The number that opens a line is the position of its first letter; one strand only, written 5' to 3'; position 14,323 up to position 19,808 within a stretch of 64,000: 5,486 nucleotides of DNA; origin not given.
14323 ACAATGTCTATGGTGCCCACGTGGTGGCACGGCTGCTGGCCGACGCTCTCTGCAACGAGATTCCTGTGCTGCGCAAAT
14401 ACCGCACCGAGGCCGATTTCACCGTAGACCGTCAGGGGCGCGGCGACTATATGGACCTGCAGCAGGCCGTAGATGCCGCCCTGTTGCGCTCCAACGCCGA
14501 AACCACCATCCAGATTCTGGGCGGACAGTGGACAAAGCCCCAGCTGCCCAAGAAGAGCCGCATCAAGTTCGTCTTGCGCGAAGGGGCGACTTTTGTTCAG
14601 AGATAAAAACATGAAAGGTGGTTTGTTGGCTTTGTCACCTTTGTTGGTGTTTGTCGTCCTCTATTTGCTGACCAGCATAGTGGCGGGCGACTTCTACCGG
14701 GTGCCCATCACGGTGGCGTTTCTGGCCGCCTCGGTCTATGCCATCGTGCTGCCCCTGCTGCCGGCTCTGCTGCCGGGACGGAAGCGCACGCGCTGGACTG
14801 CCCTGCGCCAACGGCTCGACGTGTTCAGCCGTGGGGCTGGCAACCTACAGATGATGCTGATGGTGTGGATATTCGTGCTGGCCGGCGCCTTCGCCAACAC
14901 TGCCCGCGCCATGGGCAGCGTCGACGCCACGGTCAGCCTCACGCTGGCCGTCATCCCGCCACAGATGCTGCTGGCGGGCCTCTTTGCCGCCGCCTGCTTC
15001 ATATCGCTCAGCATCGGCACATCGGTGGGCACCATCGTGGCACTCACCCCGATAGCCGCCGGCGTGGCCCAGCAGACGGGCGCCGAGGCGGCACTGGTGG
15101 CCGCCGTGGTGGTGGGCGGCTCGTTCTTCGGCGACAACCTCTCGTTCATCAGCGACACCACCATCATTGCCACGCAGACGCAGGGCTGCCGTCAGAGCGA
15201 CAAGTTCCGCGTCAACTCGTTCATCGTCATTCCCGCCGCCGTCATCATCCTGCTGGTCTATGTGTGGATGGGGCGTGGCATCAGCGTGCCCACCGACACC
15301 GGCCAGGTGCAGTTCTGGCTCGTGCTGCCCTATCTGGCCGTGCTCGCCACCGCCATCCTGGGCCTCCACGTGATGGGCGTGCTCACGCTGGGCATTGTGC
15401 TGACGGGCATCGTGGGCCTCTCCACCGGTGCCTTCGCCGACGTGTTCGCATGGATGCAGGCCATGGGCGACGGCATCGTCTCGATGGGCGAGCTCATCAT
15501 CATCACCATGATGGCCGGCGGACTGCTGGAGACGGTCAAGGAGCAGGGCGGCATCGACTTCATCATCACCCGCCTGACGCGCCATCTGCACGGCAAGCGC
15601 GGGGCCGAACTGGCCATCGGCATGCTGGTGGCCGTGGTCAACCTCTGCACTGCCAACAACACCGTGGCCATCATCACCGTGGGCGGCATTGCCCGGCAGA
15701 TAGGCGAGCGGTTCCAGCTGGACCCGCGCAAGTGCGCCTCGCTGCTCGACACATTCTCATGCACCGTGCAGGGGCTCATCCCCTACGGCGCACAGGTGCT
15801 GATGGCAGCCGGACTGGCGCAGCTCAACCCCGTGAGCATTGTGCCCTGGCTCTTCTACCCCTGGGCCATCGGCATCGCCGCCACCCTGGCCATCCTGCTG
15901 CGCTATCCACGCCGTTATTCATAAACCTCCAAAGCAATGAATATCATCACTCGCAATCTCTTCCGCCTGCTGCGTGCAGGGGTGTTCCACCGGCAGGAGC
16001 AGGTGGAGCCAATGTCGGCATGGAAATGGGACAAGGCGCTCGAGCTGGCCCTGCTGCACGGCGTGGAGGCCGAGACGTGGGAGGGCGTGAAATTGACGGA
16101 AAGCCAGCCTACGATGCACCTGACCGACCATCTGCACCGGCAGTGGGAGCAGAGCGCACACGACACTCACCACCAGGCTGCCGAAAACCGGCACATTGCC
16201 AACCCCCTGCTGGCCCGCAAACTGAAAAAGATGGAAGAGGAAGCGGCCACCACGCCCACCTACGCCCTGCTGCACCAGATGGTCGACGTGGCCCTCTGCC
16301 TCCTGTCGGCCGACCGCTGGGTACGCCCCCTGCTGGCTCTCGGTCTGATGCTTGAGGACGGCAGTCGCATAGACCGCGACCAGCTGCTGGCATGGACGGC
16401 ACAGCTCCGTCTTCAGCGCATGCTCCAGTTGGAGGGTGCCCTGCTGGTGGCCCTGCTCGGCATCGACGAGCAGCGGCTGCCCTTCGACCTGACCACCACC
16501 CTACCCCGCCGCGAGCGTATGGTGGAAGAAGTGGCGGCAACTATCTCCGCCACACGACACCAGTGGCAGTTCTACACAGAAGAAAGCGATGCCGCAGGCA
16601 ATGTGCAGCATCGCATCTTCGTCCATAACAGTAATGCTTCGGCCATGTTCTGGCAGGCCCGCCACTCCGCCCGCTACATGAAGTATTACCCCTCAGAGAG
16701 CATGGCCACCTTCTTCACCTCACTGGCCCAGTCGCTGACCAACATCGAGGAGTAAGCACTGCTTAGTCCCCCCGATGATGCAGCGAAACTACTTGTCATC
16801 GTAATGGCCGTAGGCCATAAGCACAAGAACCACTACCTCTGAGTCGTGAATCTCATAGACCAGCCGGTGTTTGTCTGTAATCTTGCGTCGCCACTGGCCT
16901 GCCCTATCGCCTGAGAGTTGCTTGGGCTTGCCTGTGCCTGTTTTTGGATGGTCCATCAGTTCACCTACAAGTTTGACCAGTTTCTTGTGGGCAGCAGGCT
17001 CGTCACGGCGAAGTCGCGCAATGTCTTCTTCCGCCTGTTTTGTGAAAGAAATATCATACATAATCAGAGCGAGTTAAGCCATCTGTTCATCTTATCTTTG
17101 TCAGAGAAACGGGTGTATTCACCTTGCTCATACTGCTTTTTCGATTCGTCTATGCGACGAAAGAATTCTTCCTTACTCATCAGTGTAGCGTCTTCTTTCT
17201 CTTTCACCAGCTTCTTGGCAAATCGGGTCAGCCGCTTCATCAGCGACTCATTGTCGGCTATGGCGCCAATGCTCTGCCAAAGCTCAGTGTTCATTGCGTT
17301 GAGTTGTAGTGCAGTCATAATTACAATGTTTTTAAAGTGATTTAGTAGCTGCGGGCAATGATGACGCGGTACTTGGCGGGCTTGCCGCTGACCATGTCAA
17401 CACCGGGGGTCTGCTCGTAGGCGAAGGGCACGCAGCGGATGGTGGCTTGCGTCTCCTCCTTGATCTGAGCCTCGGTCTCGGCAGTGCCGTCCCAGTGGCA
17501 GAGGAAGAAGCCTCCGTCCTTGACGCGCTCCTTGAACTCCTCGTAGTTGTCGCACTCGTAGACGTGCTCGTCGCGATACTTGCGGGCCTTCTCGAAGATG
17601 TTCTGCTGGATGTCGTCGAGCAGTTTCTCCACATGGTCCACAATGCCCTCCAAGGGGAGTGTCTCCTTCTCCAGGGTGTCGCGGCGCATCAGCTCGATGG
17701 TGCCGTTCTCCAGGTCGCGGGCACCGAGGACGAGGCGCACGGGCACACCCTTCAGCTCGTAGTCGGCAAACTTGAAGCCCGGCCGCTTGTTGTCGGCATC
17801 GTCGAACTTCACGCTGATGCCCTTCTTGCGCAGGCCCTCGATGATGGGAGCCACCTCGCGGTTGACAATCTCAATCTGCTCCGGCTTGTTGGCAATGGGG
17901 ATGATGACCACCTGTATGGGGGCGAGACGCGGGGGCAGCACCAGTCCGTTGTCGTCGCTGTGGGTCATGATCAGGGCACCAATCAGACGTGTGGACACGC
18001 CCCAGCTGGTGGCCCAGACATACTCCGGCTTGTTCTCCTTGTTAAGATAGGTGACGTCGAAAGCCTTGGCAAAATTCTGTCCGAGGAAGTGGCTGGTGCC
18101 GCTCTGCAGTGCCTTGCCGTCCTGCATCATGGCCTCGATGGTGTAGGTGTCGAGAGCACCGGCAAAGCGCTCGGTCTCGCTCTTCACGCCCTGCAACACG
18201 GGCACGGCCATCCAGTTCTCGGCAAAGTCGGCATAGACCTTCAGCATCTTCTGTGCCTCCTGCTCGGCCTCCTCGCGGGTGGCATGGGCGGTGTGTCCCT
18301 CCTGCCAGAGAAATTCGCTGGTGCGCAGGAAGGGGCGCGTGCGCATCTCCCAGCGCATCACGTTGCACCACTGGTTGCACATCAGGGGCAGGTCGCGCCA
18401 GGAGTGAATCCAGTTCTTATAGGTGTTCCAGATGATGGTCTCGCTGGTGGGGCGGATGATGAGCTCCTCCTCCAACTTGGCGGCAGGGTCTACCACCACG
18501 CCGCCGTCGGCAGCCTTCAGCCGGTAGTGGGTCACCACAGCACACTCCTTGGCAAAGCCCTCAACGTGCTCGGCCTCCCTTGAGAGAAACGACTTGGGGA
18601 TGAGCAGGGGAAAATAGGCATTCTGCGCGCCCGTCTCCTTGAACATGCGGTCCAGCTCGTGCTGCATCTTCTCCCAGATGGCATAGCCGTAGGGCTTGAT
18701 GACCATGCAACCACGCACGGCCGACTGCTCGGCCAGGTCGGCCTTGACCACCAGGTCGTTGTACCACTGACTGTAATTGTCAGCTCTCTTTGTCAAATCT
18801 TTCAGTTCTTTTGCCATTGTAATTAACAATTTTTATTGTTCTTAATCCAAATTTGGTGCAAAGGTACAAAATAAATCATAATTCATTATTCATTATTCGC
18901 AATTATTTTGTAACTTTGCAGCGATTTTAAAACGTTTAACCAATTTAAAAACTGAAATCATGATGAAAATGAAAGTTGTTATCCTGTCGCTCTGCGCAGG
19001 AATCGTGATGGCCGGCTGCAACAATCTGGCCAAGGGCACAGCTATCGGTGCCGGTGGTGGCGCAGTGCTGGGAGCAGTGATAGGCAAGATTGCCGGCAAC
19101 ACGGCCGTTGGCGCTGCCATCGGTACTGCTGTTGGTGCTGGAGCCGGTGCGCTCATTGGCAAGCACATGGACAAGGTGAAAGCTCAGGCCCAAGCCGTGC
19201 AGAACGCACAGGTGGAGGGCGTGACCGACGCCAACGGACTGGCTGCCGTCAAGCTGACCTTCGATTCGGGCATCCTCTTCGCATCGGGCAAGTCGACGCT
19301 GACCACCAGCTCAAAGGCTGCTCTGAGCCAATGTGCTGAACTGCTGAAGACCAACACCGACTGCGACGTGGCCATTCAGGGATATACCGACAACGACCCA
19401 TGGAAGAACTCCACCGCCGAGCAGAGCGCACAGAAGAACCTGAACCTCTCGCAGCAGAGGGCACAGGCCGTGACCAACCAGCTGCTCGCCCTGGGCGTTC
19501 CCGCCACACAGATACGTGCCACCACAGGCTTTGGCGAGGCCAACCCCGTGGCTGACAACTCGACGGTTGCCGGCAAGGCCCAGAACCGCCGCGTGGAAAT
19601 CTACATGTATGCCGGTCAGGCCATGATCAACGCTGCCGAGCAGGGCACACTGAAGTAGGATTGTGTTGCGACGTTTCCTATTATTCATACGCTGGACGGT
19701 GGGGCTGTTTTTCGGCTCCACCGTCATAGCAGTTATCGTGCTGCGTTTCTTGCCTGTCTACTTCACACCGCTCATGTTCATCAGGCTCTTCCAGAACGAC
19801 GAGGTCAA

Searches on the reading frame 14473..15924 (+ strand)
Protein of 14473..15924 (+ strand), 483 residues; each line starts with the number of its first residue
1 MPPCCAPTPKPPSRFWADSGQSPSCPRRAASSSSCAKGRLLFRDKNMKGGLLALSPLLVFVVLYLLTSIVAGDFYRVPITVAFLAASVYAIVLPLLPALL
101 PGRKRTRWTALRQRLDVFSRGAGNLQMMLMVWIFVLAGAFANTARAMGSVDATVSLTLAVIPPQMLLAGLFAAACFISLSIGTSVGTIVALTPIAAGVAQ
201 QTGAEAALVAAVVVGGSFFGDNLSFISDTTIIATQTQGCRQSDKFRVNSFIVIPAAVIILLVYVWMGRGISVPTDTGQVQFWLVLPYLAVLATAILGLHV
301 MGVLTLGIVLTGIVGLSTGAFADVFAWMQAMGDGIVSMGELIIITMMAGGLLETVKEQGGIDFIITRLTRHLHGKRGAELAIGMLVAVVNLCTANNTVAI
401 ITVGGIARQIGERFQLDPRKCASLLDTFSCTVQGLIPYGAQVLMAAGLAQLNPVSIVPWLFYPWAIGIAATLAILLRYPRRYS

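Call 64: search_protein_families(library=pfam, proteins=[window:14473-15924:+])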
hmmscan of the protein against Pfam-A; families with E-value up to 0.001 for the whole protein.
window:14473-15924:+ (483 aa): 2 families
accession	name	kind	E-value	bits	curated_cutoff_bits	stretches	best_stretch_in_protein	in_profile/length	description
PF03553.21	Na_H_antiporter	-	2.8e-28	99.5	23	2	83-265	123-300/303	Na+/H+ antiporter family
PF03606.21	DcuC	-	4.6e-05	22.6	23.1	1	291-397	28-132/461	C4-dicarboxylate anaerobic carrier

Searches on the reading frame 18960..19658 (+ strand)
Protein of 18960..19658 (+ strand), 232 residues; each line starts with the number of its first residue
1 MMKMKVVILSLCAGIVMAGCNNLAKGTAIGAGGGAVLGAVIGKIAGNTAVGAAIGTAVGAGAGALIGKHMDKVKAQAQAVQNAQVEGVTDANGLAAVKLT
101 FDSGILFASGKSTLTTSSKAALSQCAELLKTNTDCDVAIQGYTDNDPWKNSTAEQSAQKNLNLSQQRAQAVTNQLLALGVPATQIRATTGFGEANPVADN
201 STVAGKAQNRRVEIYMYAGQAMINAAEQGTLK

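Call 64: search_protein_families(library=pfam, proteins=[window:18960-19658:+])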
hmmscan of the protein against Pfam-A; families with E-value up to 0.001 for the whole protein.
window:18960-19658:+ (232 aa): 3 families
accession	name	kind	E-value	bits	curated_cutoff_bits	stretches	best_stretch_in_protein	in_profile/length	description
PF00691.25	OmpA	-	1.5e-21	77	27.2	1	106-210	1-98/98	OmpA family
PF13488.11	Gly-zipper_Omp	-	2e-11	44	25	1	29-72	1-44/46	Glycine zipper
PF13441.11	Gly-zipper_YMGG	-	1.2e-07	31.7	28.9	1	23-68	3-44/45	YMGG-like Gly-zipper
